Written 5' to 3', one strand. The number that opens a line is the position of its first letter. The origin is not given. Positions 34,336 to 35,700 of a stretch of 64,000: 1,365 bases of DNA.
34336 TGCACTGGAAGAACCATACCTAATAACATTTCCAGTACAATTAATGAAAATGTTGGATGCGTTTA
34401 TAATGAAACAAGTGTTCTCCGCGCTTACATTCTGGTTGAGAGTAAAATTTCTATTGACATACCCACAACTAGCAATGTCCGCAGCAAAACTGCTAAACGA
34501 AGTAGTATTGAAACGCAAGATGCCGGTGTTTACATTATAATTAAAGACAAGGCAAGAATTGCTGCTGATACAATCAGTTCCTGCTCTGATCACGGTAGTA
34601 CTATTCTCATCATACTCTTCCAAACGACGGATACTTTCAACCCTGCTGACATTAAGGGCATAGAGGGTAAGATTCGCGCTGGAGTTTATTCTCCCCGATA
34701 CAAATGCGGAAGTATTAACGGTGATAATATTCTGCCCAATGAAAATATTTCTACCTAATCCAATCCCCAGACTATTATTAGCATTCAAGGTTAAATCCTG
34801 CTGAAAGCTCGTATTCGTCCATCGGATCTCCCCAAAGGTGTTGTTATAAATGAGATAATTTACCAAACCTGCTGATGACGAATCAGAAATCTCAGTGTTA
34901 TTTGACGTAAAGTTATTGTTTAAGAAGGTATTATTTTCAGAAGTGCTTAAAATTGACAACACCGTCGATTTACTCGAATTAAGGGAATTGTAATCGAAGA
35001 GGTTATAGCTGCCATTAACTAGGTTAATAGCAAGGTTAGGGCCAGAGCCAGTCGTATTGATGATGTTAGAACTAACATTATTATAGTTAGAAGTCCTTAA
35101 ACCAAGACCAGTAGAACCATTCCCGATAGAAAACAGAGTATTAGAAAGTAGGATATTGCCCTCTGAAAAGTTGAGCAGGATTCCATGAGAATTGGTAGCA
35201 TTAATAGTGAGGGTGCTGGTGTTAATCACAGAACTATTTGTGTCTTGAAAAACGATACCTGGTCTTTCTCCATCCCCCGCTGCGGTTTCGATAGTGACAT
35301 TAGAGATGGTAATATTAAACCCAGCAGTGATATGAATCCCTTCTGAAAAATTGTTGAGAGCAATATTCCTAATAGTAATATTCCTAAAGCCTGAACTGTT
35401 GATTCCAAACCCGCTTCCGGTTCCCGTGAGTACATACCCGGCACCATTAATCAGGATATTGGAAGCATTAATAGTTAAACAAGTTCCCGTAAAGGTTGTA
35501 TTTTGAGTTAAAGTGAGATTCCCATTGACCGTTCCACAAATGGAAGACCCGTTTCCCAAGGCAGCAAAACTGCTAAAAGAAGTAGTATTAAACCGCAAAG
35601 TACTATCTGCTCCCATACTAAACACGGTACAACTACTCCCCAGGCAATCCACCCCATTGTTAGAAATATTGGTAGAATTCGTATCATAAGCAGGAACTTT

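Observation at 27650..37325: Operon of a single-chain tandem AbrB-fold regulator, a 3002-aa hyper-N-glycosylatable beta-helix surface protein and a PRC-barrel protein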

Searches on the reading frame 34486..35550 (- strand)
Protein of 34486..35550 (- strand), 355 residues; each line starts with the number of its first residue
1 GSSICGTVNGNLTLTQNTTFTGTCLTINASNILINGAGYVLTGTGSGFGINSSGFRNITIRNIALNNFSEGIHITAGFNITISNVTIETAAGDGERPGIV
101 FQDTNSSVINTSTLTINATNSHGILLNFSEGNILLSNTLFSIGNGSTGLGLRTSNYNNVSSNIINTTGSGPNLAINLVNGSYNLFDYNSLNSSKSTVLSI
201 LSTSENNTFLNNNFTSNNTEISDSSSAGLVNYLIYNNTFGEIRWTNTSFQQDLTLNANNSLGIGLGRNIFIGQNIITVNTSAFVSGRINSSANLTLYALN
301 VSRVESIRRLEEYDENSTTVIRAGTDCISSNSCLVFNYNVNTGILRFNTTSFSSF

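Call 77: predict_structure(alignment_id=A4)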
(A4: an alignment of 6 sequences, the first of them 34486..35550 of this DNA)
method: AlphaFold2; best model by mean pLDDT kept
length: 355 residues; sequences in the alignment: 6
mean_pLDDT: 65.8   pTM: 0.61
mean pLDDT of the five models: 65.8, 65.5, 62.0, 60.5, 52.3
residues with pLDDT >= 90: 90; 70-90: 64; 50-70: 88; < 50: 113
segments of 3 or more residues with pLDDT < 50: 179-193, 204-208, 210-219, 225-274, 280-293, 315-321, 351-355
pLDDT, mean of each block of 10 residues (from residue 1): 79 93 95 94 94 95 95 93 93 87 86 82 84 77 77 67 67 61 43 52 50 46 48 40 35 28 33 49 39 50 62 47 59 58 59 42
secondary structure, 60 per line:
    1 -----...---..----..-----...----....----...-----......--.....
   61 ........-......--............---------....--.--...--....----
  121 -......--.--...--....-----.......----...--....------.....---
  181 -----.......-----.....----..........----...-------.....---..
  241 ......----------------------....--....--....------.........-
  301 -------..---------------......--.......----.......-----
elements in order: E6-8 E25-27 E32-35 E40-42 E48-53 E56-68 E70-75 E78-89 E99-102 E108-110 E113-116 E122-127 E133-135 E138-141 E147-153 E158-160 E163-166 E173-177 E186-192 E198-202 E207-216 E221-223 E231-235 E239-246 E269-272 E275-278 H281-284 E291-299 H327-330 E333-339 E344-350

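Call 79: fold_search(model_id=the predicted structure, library=pdb)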
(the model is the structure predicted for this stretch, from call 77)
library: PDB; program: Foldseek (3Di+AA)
matches with E <= 10: 350; with E <= 0.001: 0
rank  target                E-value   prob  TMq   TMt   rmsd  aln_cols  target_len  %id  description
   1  6k0p_A                3.9e-03  0.77  0.20  0.14  13.5       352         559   11  Catalytic domain of GH87 alpha-1,3-glucanase D1045A in complex with nigerose (released 2019-12-25)
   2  6f7k_B                4.5e-03  0.69  0.27  0.19  16.9       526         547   10  Crystal structure of Dettilon tailspike protein (gp208) (released 2018-12-19)
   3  6k0s_A                4.8e-03  0.69  0.19  0.14  13.7       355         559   12  Catalytic domain of GH87 alpha-1,3-glucanase D1069A in complex with nigerose (released 2019-12-25)
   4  7o0y_A                5.5e-03  0.99  0.34  0.31   9.9       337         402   13  ABC transporter NosDFY, nucleotide-free in GDN (released 2022-04-13)
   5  7osf_A                6.1e-03  0.99  0.36  0.33   9.2       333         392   14  ABC Transporter complex NosDFYL, R-domain 1 (released 2022-06-22)
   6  8ja4                  7.1e-03  1.00  0.40  0.31   7.0       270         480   13  Structure of the alginate epimerase/lyase (released 2024-05-08)
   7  7xzd_A                1.7e-02  0.97  0.29  0.25  11.0       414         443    8  Mutant (F179A) of the N-terminal domain of fucoidan lyase FdlA (released 2022-09-28)
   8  8yk1_A                1.8e-02  0.80  0.26  0.14  16.7       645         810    7  Blood group B alpha-1,3-galactosidase AgaBb from Bifidobacterium bifidum, construct 23-844 (released 2024-07-10)
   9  7xz8                  2.0e-02  0.99  0.31  0.26   9.7       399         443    9  Mutant (K141A) of the N-terminal domain of fucoidan lyase FdlA (released 2022-09-28)
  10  7vz3_B                2.0e-02  0.41  0.23  0.13  14.9       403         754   10  Cryo-EM structure of Depo32, a Klebsiella phage depolymerase targets the K2 serotype K. pneumoniae (released 2023-08-30)
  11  7xz9_A                2.4e-02  0.98  0.31  0.26   8.9       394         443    9  Mutant (E236A) of the N-terminal domain of fucoidan lyase FdlA (released 2022-09-28)
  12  7xzc_A                2.4e-02  0.92  0.27  0.23  12.2       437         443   10  Mutant (R240A) of the N-terminal domain of fucoidan lyase FdlA (released 2022-09-28)
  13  2bm5_A                2.4e-02  0.35  0.16  0.24  11.8       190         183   13  The Structure of MfpA (Rv3361c, P21 Crystal form). The Pentapeptide Repeat Protein from Mycobacterium tuberculosis Fol (released 2005-06-07)
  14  9ozd_B                2.6e-02  0.84  0.28  0.27  11.2       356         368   10  Crystal structure of the polysaccharide lyase RbmB from Vibrio cholerae bound to Vibrio Polysaccharide (released 2026-03-11)
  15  5gqc_A                2.6e-02  0.80  0.23  0.16  11.8       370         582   11  Crystal structure of lacto-N-biosidase LnbX from Bifidobacterium longum subsp. longum, ligand-free form (released 2017-04-19)
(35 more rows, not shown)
